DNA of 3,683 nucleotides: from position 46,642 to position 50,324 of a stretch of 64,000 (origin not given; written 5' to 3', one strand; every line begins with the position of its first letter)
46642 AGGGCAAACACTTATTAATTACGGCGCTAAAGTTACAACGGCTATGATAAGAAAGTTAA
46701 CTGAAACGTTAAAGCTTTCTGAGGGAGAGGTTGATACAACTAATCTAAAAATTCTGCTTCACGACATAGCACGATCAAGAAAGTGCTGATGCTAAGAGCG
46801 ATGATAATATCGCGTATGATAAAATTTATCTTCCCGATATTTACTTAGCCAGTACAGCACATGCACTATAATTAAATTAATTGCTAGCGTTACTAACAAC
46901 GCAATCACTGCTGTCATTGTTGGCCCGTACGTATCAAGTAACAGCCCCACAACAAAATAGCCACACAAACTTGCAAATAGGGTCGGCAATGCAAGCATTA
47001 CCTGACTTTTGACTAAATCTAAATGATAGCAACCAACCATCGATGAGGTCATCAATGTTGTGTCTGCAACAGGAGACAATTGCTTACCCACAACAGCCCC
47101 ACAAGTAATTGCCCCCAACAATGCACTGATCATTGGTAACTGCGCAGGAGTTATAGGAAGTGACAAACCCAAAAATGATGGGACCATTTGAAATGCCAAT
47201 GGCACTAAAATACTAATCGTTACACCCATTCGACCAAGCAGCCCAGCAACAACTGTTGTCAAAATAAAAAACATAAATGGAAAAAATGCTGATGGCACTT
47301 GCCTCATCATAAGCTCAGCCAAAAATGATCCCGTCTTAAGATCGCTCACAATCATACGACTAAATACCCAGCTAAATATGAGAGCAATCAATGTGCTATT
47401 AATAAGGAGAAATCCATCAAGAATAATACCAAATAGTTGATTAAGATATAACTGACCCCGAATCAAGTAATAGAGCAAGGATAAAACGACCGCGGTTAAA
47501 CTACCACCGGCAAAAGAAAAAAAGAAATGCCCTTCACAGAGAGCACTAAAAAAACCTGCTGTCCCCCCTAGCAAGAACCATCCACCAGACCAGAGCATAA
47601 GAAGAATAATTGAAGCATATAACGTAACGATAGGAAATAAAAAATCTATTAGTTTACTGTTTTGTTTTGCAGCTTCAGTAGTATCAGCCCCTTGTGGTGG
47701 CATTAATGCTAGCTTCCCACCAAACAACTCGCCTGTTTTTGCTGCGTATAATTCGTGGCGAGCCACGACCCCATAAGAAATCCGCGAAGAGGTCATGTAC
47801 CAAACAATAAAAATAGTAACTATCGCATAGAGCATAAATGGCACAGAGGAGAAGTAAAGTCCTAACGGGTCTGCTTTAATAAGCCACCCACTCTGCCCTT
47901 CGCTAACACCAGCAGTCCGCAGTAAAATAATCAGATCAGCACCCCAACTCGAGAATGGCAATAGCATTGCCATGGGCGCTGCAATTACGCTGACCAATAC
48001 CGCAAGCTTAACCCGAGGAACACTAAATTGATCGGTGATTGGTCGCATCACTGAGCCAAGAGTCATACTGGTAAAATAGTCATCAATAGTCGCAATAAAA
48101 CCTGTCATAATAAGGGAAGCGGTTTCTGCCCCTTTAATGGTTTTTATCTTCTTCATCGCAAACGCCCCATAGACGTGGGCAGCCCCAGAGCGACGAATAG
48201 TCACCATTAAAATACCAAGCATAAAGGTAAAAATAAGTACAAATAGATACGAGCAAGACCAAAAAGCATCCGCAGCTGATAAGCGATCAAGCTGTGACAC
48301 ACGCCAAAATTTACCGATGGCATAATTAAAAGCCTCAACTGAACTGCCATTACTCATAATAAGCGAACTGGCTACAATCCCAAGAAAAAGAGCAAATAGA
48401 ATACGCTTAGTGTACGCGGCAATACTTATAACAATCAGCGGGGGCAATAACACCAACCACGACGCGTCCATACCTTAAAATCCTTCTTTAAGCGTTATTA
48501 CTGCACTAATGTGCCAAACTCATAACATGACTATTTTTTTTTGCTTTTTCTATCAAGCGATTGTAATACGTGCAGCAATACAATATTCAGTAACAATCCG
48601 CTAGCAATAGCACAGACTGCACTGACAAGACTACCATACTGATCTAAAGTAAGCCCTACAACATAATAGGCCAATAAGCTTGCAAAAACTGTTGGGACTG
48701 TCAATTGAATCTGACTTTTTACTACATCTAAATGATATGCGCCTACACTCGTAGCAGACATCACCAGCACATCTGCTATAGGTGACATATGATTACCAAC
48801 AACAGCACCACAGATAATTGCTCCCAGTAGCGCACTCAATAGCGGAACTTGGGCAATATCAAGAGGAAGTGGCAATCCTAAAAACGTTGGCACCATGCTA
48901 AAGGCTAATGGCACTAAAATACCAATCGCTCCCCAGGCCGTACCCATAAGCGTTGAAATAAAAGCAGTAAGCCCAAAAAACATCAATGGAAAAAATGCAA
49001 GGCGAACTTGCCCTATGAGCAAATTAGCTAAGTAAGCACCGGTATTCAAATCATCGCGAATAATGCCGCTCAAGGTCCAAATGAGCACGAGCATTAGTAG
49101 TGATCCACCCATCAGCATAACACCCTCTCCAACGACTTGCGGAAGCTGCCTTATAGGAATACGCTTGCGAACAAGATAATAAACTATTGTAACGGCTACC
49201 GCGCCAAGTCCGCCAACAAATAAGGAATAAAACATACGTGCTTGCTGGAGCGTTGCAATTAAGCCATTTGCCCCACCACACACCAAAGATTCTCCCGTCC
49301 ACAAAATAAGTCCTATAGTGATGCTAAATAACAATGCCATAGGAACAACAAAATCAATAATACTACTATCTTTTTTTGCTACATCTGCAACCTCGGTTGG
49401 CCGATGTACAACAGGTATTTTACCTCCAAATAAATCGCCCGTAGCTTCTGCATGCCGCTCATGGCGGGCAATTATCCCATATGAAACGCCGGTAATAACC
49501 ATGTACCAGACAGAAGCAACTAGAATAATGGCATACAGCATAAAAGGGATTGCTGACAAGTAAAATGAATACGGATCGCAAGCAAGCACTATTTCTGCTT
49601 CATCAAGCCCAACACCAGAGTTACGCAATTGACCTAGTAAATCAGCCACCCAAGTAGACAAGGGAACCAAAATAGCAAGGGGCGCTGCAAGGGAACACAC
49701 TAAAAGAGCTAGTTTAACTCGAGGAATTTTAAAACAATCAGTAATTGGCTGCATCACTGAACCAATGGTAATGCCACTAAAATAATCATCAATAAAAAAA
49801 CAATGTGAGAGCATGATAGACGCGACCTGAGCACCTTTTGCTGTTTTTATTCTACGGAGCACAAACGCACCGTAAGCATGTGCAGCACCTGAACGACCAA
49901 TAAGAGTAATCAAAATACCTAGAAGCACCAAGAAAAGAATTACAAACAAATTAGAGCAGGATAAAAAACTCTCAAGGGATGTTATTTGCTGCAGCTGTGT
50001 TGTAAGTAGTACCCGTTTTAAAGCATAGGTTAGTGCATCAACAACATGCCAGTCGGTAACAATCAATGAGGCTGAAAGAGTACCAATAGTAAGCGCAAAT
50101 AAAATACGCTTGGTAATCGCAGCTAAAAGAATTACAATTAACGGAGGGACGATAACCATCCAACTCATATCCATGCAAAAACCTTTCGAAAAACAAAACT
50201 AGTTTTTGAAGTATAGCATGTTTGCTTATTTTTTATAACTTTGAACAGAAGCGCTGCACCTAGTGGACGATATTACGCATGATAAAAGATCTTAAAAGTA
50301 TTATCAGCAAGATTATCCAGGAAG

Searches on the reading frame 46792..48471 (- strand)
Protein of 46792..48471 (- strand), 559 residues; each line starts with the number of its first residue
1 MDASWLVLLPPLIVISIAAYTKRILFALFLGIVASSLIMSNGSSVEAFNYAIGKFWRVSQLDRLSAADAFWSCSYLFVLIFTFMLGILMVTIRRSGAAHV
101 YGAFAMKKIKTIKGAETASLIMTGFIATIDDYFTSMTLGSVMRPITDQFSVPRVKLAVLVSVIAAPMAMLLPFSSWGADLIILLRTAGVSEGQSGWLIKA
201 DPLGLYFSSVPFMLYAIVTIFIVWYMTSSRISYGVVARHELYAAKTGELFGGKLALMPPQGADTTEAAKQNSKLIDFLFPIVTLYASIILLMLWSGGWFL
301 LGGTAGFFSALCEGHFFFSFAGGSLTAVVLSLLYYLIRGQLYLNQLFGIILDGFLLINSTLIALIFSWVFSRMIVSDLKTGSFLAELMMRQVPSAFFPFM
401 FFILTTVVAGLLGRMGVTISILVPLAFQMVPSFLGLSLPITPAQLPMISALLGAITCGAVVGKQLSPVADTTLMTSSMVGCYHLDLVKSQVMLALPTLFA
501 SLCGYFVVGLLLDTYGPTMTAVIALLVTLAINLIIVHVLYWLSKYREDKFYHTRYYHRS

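Call 68: search_protein_families(library=pfam, proteins=[window:46792-48471:-], max_evalue=0.001)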
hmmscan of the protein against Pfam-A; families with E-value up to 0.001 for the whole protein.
window:46792-48471:- (559 aa): 1 family
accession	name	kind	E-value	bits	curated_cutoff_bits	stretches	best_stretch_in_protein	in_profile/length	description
PF03553.21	Na_H_antiporter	-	1e-15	58.2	23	1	167-509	1-302/303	Na+/H+ antiporter family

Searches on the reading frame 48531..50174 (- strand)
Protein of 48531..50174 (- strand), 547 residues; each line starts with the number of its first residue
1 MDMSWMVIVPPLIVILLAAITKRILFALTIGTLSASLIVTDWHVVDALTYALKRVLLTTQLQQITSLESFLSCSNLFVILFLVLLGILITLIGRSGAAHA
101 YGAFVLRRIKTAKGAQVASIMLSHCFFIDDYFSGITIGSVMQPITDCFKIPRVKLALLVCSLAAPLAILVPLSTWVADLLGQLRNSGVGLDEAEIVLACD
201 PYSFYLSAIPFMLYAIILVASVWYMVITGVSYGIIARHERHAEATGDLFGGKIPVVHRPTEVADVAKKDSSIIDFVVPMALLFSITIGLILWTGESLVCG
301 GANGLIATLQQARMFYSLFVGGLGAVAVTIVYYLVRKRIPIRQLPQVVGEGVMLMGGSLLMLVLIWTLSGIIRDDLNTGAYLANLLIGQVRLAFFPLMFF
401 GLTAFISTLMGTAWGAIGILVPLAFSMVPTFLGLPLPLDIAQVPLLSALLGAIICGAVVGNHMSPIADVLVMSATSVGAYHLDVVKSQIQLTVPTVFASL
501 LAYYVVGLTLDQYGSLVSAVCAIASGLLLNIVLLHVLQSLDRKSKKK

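Call 68: search_protein_families(library=pfam, proteins=[window:48531-50174:-], max_evalue=0.001)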
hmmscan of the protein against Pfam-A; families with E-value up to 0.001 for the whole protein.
window:48531-50174:- (547 aa): 1 family
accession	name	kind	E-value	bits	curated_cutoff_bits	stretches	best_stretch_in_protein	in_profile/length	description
PF03553.21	Na_H_antiporter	-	4.8e-23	82.3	23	1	170-507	5-302/303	Na+/H+ antiporter family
